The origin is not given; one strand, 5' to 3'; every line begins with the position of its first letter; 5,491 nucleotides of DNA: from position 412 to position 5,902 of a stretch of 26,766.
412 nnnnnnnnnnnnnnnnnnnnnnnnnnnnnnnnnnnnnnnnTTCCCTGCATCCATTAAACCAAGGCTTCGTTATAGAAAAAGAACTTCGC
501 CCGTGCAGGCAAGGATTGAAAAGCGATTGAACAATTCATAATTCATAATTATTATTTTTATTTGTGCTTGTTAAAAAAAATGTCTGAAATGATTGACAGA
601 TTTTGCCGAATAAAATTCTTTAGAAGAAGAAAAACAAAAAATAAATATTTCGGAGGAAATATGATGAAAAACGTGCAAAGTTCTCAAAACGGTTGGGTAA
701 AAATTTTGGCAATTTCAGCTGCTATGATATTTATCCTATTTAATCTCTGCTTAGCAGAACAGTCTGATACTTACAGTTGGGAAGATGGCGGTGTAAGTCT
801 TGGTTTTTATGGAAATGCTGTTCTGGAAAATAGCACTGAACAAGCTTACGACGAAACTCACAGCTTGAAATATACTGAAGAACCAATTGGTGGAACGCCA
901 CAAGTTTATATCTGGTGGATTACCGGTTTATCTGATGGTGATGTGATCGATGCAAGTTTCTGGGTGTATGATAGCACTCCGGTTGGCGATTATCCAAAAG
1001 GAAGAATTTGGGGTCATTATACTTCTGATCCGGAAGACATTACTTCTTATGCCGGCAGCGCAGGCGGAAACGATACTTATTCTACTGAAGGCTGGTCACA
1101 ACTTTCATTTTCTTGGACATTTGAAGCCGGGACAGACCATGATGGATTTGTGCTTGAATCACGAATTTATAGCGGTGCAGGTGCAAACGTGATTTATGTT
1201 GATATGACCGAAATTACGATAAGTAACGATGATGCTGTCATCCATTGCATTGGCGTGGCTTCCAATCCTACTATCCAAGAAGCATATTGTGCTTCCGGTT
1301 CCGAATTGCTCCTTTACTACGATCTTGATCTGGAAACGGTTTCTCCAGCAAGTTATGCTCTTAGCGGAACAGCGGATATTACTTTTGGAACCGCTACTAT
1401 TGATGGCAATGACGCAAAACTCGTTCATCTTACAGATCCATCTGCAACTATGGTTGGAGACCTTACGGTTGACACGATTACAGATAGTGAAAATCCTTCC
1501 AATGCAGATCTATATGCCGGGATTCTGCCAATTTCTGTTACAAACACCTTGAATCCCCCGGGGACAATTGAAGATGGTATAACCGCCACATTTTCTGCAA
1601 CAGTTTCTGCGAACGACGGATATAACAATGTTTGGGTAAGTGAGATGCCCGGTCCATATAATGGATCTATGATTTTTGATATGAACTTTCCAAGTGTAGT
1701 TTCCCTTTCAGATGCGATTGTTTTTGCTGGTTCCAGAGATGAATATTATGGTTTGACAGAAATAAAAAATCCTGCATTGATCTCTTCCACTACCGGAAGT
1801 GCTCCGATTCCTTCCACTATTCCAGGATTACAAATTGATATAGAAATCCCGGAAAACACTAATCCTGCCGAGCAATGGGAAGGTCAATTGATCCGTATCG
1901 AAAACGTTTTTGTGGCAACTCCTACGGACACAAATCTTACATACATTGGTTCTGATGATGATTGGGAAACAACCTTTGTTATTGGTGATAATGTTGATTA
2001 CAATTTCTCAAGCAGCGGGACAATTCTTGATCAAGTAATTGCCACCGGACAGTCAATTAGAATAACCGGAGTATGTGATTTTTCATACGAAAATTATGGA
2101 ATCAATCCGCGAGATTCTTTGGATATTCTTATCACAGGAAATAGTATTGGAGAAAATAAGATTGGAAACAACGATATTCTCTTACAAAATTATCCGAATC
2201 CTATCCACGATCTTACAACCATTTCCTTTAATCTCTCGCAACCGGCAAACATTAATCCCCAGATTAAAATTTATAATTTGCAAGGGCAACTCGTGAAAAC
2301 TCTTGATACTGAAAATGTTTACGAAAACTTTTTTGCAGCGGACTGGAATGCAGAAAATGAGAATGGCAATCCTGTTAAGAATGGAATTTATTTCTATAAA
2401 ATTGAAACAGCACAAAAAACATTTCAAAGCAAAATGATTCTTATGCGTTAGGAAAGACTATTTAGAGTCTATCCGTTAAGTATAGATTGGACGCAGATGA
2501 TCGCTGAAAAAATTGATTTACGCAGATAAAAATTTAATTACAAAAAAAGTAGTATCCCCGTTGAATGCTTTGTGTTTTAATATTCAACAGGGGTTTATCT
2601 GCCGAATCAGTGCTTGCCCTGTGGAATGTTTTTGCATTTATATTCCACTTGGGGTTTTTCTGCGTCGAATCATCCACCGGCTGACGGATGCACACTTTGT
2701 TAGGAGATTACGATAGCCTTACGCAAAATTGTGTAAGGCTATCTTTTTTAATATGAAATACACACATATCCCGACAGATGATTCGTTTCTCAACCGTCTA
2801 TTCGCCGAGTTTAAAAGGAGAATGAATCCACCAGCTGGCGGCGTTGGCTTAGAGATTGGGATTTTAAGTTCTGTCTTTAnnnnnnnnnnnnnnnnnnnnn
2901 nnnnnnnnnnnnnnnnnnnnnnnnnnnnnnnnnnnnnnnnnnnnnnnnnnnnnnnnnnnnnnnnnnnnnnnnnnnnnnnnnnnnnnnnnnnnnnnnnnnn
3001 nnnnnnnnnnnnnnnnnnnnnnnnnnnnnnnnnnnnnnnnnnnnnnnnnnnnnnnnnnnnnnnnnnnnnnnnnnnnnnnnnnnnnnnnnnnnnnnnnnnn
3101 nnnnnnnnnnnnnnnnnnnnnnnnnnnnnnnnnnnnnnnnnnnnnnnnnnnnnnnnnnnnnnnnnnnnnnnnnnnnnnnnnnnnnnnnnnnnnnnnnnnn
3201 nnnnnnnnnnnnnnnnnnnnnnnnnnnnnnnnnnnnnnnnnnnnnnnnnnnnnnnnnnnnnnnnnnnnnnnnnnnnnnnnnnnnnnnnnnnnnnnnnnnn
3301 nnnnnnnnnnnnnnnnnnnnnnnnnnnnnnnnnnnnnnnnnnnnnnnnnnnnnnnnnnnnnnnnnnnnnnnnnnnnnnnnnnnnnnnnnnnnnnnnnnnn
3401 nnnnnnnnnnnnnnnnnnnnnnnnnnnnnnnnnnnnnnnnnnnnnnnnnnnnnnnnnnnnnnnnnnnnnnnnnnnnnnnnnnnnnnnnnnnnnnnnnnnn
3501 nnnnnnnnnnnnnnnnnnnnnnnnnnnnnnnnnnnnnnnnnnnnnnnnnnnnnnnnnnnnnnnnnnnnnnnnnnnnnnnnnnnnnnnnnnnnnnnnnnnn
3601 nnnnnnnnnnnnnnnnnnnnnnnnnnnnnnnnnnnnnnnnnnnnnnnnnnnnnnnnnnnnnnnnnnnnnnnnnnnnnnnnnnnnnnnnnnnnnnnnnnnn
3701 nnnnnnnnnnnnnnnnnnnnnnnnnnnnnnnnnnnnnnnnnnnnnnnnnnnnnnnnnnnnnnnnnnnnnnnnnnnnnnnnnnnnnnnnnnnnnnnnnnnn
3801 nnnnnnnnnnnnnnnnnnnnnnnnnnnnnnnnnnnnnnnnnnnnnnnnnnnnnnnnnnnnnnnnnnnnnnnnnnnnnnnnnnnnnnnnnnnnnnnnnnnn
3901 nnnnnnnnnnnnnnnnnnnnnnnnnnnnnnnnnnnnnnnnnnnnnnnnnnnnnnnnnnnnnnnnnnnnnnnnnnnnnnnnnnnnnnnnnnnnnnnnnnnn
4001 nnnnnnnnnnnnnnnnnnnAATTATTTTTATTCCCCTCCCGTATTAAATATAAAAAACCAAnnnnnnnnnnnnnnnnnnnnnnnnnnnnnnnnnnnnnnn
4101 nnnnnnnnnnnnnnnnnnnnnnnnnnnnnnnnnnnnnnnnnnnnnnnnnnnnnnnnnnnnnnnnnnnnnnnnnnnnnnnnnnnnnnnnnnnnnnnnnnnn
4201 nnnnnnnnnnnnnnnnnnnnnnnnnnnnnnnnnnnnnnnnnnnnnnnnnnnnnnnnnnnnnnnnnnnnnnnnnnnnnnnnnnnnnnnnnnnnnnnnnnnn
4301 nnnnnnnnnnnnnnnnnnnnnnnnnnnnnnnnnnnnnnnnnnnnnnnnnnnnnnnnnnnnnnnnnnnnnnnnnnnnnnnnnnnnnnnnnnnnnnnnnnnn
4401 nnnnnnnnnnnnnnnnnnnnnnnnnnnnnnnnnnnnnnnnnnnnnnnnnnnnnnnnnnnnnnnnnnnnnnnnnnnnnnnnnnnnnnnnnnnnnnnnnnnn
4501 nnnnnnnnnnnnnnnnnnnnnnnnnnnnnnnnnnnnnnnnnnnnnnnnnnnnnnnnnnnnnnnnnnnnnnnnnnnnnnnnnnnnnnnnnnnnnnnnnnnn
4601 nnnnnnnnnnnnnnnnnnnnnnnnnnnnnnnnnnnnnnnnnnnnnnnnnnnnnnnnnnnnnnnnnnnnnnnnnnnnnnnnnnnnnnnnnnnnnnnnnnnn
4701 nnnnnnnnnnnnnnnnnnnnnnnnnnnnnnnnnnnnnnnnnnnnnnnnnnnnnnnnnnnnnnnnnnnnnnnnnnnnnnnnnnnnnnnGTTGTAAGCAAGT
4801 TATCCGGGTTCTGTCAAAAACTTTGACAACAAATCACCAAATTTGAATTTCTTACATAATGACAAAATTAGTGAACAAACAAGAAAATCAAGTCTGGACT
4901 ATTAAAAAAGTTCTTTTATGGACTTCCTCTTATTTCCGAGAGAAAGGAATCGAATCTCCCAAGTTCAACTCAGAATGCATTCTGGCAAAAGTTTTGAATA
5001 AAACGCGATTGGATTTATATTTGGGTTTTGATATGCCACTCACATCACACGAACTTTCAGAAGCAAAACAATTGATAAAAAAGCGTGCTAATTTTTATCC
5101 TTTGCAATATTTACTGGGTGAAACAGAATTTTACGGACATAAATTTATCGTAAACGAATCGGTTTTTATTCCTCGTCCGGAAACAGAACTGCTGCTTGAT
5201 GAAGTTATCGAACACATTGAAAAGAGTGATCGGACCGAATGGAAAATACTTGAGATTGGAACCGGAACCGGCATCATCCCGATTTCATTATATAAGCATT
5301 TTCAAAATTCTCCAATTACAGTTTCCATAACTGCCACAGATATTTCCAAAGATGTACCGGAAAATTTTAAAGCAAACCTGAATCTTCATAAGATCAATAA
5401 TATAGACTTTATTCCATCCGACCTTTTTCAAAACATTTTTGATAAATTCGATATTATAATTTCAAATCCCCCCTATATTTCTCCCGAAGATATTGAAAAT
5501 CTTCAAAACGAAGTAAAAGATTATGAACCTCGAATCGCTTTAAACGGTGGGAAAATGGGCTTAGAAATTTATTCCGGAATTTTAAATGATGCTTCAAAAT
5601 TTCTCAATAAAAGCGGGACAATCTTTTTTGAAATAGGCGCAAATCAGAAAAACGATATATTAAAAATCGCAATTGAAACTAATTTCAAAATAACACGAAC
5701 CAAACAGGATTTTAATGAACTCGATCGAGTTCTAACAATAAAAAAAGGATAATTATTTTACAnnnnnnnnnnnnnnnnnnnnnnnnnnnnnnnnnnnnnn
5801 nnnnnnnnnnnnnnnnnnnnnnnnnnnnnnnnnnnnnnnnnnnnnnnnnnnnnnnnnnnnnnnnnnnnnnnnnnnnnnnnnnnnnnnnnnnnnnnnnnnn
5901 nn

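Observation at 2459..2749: All three repeat copies lie just after the 3' end of a gene in the same orientation relative to flanking transcription; copy C is followed by a strong terminator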

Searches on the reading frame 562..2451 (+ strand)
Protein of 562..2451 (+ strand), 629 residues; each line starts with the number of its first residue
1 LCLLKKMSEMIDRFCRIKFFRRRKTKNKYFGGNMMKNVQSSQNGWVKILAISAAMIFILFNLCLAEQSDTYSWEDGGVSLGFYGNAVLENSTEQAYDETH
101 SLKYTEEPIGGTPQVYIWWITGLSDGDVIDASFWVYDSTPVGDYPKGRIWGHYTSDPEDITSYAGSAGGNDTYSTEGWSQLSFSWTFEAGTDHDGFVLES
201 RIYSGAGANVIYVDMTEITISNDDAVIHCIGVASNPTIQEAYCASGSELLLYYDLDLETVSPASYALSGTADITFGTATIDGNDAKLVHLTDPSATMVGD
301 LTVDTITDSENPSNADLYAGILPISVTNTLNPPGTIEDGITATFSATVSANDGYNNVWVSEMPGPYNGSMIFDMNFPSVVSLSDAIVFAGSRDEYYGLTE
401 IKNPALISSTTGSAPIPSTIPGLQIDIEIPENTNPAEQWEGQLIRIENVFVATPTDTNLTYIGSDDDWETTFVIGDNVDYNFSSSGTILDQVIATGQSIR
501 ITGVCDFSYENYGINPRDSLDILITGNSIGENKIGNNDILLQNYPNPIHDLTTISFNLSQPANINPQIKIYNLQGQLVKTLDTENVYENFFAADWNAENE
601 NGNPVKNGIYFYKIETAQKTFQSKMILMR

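Call 10: search_protein_families(library=pfam, proteins=[window:562-2451:+])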
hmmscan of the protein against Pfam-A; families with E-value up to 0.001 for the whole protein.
window:562-2451:+ (629 aa): 3 families
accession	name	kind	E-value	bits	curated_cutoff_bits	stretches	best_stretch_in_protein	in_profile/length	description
PF18962.6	Por_Secre_tail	-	2.3e-09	37.8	27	1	544-626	2-74/75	Secretion system C-terminal sorting domain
PF13860.13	FlgD_ig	-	6.5e-09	36.1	27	1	553-617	13-76/79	FlgD Ig-like domain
PF13585.12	CHU_C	-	4.4e-06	27.2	27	1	564-620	27-76/86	CHU_C Type IX secretion signal domain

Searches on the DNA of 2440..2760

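Call 34: search_rna_families(source=window, start=2440, end=2760, threshold=evalue, max_evalue=10)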
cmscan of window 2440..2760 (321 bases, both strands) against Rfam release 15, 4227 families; matches with E-value up to 10: 4.
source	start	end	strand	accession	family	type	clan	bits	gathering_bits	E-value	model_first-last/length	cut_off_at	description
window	2694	2759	-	RF01814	rhtB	Gene; sRNA;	-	19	55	1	1-83/83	no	rhtB sRNA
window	2481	2643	-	RF01407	STnc560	Gene; sRNA;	-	16.9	55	0.19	1-214/214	no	STnc560 Hfq binding RNA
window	2495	2539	+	RF02307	TtnuCD33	Gene; snRNA; snoRNA; CD-box;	-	16.1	80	8.7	34-74/74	no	Tetrahymena snoRNA TtnuCD33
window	2499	2588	+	RF02956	DUF2693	Gene; sRNA;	-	12.3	81.3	4.4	1-165/165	no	DUF2693 RNA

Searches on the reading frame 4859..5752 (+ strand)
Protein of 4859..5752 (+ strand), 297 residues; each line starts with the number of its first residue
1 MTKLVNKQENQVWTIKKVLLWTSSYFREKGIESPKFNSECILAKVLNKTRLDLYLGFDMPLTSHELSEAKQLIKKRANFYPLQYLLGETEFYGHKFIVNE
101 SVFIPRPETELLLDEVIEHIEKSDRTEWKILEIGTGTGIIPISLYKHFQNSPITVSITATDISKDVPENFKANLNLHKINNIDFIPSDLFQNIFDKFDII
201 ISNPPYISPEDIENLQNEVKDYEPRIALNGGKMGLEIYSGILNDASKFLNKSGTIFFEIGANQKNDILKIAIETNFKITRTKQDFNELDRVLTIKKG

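Call 36: search_protein_families(library=pfam, proteins=[window:4859-5752:+], max_evalue=1)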
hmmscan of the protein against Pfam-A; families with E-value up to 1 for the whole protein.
window:4859-5752:+ (297 aa): 17 families
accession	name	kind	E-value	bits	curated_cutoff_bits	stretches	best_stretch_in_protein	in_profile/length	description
PF17827.6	PrmC_N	-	2.8e-18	66.7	23.4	1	18-87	2-71/71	PrmC N-terminal domain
PF05175.20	MTS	-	2.5e-13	50.5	23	1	117-211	24-113/170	Methyltransferase small domain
PF13649.12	Methyltransf_25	-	1.6e-07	32.3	27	1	130-220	1-90/97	Methyltransferase domain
PF07669.17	Eco57I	-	1.2e-06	29.2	25.3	1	161-257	33-132/171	Eco57I restriction-modification methylase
PF10294.15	Methyltransf_16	-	3.3e-06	27.4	21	1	112-178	32-93/174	Lysine methyltransferase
PF13847.12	Methyltransf_31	-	3.3e-06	27.3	27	1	129-254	6-106/145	Methyltransferase domain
PF06325.19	PrmA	-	2.7e-05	24.3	22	1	117-262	152-282/296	Ribosomal protein L11 methyltransferase (PrmA)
PF08242.18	Methyltransf_12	-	0.00012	23.1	30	1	131-203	1-72/98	Methyltransferase domain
PF01739.24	CheR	-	0.0029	17.5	27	1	108-169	11-79/195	CheR methyltransferase, SAM binding domain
PF13489.12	Methyltransf_23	-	0.007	16.5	27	1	114-202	10-87/164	Methyltransferase domain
PF02384.22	N6_Mtase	-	0.0082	15.9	20.4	1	103-209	29-138/311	N-6 DNA Methylase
PF01135.25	PCMT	-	0.011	15.9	20.3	1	126-188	73-132/210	Protein-L-isoaspartate(D-aspartate) O-methyltransferase (PCMT)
PF08241.18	Methyltransf_11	-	0.019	16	21.2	1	131-203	1-67/95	Methyltransferase domain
PF00398.26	RrnaAD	-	0.035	13.6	24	1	111-206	17-109/263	Ribosomal RNA adenine dimethylase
PF05219.18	DREV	-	0.046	13.3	26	1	116-188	84-149/265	DREV methyltransferase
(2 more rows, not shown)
